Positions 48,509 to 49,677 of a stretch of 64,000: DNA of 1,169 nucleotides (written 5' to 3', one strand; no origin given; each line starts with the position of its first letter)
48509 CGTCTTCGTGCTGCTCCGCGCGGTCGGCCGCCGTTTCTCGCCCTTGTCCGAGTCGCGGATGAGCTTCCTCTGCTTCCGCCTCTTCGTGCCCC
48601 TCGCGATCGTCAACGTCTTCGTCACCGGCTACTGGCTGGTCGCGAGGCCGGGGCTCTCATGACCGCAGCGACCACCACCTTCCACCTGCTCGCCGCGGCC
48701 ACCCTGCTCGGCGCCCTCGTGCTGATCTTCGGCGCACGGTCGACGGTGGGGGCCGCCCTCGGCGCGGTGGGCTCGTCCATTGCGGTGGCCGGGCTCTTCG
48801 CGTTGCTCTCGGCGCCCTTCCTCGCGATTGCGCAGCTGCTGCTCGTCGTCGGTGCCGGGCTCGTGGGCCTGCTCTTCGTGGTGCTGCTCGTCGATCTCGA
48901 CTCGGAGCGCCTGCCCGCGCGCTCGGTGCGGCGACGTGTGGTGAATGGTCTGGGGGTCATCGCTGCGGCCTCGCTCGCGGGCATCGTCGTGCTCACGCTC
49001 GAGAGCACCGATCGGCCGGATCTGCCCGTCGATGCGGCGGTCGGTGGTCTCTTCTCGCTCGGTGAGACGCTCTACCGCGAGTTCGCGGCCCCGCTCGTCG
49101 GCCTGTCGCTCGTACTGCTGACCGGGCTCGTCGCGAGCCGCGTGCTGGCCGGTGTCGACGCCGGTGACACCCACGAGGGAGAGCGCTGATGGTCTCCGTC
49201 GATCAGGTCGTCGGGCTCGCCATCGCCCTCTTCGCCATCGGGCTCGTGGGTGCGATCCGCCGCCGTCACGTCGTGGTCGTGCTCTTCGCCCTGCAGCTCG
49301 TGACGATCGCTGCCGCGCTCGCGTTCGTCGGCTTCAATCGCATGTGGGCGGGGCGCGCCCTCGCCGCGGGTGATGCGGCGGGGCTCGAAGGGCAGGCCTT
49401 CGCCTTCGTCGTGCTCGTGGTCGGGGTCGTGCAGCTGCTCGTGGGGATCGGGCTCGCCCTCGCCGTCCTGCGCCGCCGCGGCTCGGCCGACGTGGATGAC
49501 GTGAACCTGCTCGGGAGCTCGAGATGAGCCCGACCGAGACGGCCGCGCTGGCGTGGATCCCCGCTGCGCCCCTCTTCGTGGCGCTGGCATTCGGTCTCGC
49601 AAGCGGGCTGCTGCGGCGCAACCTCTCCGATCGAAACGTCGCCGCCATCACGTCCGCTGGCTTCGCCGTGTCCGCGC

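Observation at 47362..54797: Complex-I membrane-arm-only operon (A-H-J-K-L-M-N) with the proton-pathway residues systematically replaced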

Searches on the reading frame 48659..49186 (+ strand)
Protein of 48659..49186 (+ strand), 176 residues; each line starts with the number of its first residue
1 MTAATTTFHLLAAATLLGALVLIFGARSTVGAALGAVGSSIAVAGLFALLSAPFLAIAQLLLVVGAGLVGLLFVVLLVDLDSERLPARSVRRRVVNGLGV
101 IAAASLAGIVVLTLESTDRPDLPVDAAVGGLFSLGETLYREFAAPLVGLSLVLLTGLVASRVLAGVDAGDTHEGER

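Call 3: search_protein_families(library=pfam, max_evalue=0.1, proteins=[window:48659-49186:+])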
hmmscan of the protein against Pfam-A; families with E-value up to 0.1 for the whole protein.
seq(176 aa): 2 families
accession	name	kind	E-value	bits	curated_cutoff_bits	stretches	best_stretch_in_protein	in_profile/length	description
PF00499.25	Oxidored_q3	-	1.6e-17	64.1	33.2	1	21-163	3-146/146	NADH-ubiquinone/plastoquinone oxidoreductase chain 6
PF13244.11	MbhD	-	0.0073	16.9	27.2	1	15-79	2-64/67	MBH, subunit D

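Call 4: search_protein_families(library=ncbifam, max_evalue=0.1, proteins=[window:48659-49186:+])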
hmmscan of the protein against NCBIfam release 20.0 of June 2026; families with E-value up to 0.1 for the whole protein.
seq(176 aa): 12 families
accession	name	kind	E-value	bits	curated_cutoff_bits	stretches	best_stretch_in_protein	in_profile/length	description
NF005164.0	PRK06638.1-4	equivalog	1.2e-15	57.5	154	1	1-163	1-168/211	NADH-quinone oxidoreductase subunit J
NF005168.0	PRK06638.2-3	equivalog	2.2e-15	57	154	1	1-167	1-168/172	NADH-quinone oxidoreductase subunit J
NF005163.0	PRK06638.1-3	equivalog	3.2e-13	49.6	174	1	5-167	9-170/203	NADH-quinone oxidoreductase subunit J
NF005165.0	PRK06638.1-5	equivalog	3.9e-12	45.7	192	1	2-165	17-182/282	NADH-quinone oxidoreductase subunit J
NF005166.0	PRK06638.2-1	equivalog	4.1e-10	39.9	284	1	4-169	4-168/174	NADH-quinone oxidoreductase subunit J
NF005025.0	PRK06433.1-5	equivalog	1.8e-07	31.4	95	1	5-78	13-85/96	NADH dehydrogenase subunit J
NF005167.0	PRK06638.2-2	equivalog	2.4e-06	27.5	137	1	7-165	6-163/176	NADH-quinone oxidoreductase subunit J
NF005162.0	PRK06638.1-1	equivalog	9.5e-05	22.3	157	1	8-160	5-155/184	NADH-quinone oxidoreductase subunit J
NF005169.0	PRK06638.2-4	equivalog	0.00061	19.8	319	1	5-159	4-160/182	NADH-quinone oxidoreductase subunit J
NF005024.0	PRK06433.1-4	equivalog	0.0012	19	101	1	2-83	3-83/89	NADH dehydrogenase subunit J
NF009285.0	PRK12645.1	equivalog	0.0081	14.4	1028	1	3-103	625-722/804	Na+/H+ antiporter subunit A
NF009288.0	PRK12648.1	equivalog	0.028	12.5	1104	1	4-113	605-713/954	monovalent cation/H+ antiporter subunit A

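Call 10: search_solved_structures(query=window:48659-49186:+, max_evalue=0.01, show_alignments=3)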
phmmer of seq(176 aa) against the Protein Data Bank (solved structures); distinct sequences matched with E-value up to 0.01: 7.
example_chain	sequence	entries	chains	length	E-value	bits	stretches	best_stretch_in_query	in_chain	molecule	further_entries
8qby_J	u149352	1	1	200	1.3e-08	38.6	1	5-163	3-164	NADH-quinone oxidoreductase chain 10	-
6hum_G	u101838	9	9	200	1.3e-08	38.6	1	4-164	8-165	NADH dehydrogenase subunit 6 | NADH-quinone oxidoreductase subunit J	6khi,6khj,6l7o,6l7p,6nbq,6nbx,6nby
9g83_J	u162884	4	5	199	1.5e-08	38.4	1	5-163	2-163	NADH-quinone oxidoreductase subunit J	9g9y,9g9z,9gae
7p61_J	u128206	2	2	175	0.0012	22.5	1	8-160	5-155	NADH-quinone oxidoreductase subunit J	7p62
3rko_J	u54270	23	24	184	0.0014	22.3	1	8-160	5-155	NADH-QUINONE OXIDOREDUCTASE SUBUNIT J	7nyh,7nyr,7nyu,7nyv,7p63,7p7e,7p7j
7p64_J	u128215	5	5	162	0.0019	21.8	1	8-160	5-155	NADH-quinone oxidoreductase subunit J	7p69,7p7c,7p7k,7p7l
9f5x_W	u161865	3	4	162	0.0053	20.4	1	40-163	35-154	NADH-ubiquinone oxidoreductase chain 6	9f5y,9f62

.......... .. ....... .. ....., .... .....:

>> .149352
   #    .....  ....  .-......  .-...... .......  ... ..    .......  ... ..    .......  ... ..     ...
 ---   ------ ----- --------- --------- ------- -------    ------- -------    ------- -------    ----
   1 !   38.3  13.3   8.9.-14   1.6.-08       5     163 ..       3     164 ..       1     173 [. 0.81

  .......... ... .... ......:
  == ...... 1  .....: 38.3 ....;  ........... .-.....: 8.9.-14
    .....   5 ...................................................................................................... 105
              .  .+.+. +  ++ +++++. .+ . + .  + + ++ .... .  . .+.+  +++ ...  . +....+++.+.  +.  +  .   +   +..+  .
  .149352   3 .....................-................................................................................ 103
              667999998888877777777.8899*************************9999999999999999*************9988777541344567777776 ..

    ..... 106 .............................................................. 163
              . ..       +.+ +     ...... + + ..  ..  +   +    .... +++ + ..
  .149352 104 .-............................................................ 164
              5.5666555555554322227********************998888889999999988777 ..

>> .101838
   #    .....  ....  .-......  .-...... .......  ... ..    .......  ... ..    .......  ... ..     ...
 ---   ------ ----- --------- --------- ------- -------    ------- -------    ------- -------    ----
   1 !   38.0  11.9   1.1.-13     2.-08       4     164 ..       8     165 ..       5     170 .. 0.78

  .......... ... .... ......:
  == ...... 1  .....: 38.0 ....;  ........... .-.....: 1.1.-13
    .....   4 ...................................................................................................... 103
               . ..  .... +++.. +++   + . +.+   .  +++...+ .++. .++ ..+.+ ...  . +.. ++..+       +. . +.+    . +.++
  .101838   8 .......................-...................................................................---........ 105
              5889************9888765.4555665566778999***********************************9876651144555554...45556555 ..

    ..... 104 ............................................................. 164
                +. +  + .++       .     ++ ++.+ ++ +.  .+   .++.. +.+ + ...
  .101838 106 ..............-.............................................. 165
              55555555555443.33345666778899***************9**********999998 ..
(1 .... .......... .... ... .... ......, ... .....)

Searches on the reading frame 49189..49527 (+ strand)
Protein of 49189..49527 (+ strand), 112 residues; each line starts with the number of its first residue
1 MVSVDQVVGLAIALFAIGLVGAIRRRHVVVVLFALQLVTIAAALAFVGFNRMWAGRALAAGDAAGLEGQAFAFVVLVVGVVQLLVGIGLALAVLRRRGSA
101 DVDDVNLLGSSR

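Call 3: search_protein_families(library=pfam, max_evalue=0.1, proteins=[window:49189-49527:+])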
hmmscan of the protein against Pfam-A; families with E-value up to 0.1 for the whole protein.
window:49189-49527:+ (112 aa): 2 families
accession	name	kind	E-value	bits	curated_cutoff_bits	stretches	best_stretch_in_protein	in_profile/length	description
PF00420.29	Oxidored_q2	-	5.9e-16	58.4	26.1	1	10-108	5-93/95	NADH-ubiquinone/plastoquinone oxidoreductase chain 4L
PF19626.4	DUF6131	-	0.056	14.2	25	1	70-98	23-49/59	Family of unknown function (DUF6131)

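Call 4: search_protein_families(library=ncbifam, max_evalue=0.1, proteins=[window:49189-49527:+])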
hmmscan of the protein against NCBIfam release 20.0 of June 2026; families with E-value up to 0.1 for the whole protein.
window:49189-49527:+ (112 aa): 6 families
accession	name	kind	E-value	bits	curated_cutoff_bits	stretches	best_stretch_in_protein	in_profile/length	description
NF004320.0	PRK05715.1-2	equivalog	2.9e-18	65.7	57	1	4-108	3-97/99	NADH-quinone oxidoreductase subunit NuoK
NF004322.0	PRK05715.1-4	equivalog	3.6e-13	49.4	128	1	2-108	4-102/104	NADH-quinone oxidoreductase subunit NuoK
NF004323.0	PRK05715.1-5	equivalog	1.2e-09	38.4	89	1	2-108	3-100/102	NADH-quinone oxidoreductase subunit NuoK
NF004321.0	PRK05715.1-3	equivalog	2.8e-09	37.2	91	1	1-108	1-99/101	NADH-quinone oxidoreductase subunit NuoK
NF040614.1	F420_dehyd_FpoK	exception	2.9e-09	37.3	145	1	6-108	4-96/98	F420H2 dehydrogenase subunit FpoK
NF004319.0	PRK05715.1-1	equivalog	3.1e-07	30.5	101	1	2-106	2-96/100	NADH-quinone oxidoreductase subunit NuoK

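Call 5: search_solved_structures(query=window:49189-49527:+, max_evalue=0.01, show_alignments=3)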
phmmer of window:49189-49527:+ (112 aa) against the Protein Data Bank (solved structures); distinct sequences matched with E-value up to 0.01: 15.
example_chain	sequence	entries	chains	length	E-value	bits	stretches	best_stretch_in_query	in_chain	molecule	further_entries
8e9g_K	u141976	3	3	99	5.7e-14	55.5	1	5-108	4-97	NADH-quinone oxidoreductase subunit K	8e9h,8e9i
4he8_K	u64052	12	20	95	5.1e-10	42.8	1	12-107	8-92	NADH-quinone oxidoreductase subunit 11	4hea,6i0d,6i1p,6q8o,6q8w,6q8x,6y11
6hum_E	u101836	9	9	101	4e-09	39.9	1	6-108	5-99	NAD(P)H-quinone oxidoreductase subunit 4L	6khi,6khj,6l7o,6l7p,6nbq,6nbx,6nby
7eu3_E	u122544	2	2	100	4.6e-07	33.4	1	5-108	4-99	NAD(P)H-quinone oxidoreductase subunit 4L, chloroplastic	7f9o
9grx_E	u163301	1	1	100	6.7e-07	32.8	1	5-108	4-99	NAD(P)H-quinone oxidoreductase subunit 4L, chloroplastic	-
8qby_K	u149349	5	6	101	7.9e-07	32.6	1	10-108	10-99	NADH-quinone oxidoreductase subunit K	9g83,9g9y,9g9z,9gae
7wff_E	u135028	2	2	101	1.2e-06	32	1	5-108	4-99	NAD(P)H-quinone oxidoreductase subunit 4L, chloroplastic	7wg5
3rko_K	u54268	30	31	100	9.8e-06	29.1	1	8-106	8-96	NADH-QUINONE OXIDOREDUCTASE SUBUNIT K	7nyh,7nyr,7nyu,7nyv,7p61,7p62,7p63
9t5x_V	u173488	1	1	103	0.00046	23.7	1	9-54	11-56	NADH-quinone oxidoreductase subunit K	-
9rbf_V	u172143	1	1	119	0.00053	23.5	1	9-99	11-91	NuoK-86 nascent peptide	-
7aqq_K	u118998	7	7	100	0.00087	22.8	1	11-107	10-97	NADH dehydrogenase subunit 4L | NADH-ubiquinone oxidoreductase chain 4L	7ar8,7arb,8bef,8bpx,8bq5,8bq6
6x89_4L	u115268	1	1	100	0.0021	21.6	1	11-107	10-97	NU4L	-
7a23_K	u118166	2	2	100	0.0029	21.2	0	11-107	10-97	Nad4Lm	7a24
8e73_4L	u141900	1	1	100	0.0036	20.9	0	11-107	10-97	Nad4L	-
7zm7_L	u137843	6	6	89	0.0052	20.3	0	10-102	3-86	NADH-ubiquinone oxidoreductase chain 4L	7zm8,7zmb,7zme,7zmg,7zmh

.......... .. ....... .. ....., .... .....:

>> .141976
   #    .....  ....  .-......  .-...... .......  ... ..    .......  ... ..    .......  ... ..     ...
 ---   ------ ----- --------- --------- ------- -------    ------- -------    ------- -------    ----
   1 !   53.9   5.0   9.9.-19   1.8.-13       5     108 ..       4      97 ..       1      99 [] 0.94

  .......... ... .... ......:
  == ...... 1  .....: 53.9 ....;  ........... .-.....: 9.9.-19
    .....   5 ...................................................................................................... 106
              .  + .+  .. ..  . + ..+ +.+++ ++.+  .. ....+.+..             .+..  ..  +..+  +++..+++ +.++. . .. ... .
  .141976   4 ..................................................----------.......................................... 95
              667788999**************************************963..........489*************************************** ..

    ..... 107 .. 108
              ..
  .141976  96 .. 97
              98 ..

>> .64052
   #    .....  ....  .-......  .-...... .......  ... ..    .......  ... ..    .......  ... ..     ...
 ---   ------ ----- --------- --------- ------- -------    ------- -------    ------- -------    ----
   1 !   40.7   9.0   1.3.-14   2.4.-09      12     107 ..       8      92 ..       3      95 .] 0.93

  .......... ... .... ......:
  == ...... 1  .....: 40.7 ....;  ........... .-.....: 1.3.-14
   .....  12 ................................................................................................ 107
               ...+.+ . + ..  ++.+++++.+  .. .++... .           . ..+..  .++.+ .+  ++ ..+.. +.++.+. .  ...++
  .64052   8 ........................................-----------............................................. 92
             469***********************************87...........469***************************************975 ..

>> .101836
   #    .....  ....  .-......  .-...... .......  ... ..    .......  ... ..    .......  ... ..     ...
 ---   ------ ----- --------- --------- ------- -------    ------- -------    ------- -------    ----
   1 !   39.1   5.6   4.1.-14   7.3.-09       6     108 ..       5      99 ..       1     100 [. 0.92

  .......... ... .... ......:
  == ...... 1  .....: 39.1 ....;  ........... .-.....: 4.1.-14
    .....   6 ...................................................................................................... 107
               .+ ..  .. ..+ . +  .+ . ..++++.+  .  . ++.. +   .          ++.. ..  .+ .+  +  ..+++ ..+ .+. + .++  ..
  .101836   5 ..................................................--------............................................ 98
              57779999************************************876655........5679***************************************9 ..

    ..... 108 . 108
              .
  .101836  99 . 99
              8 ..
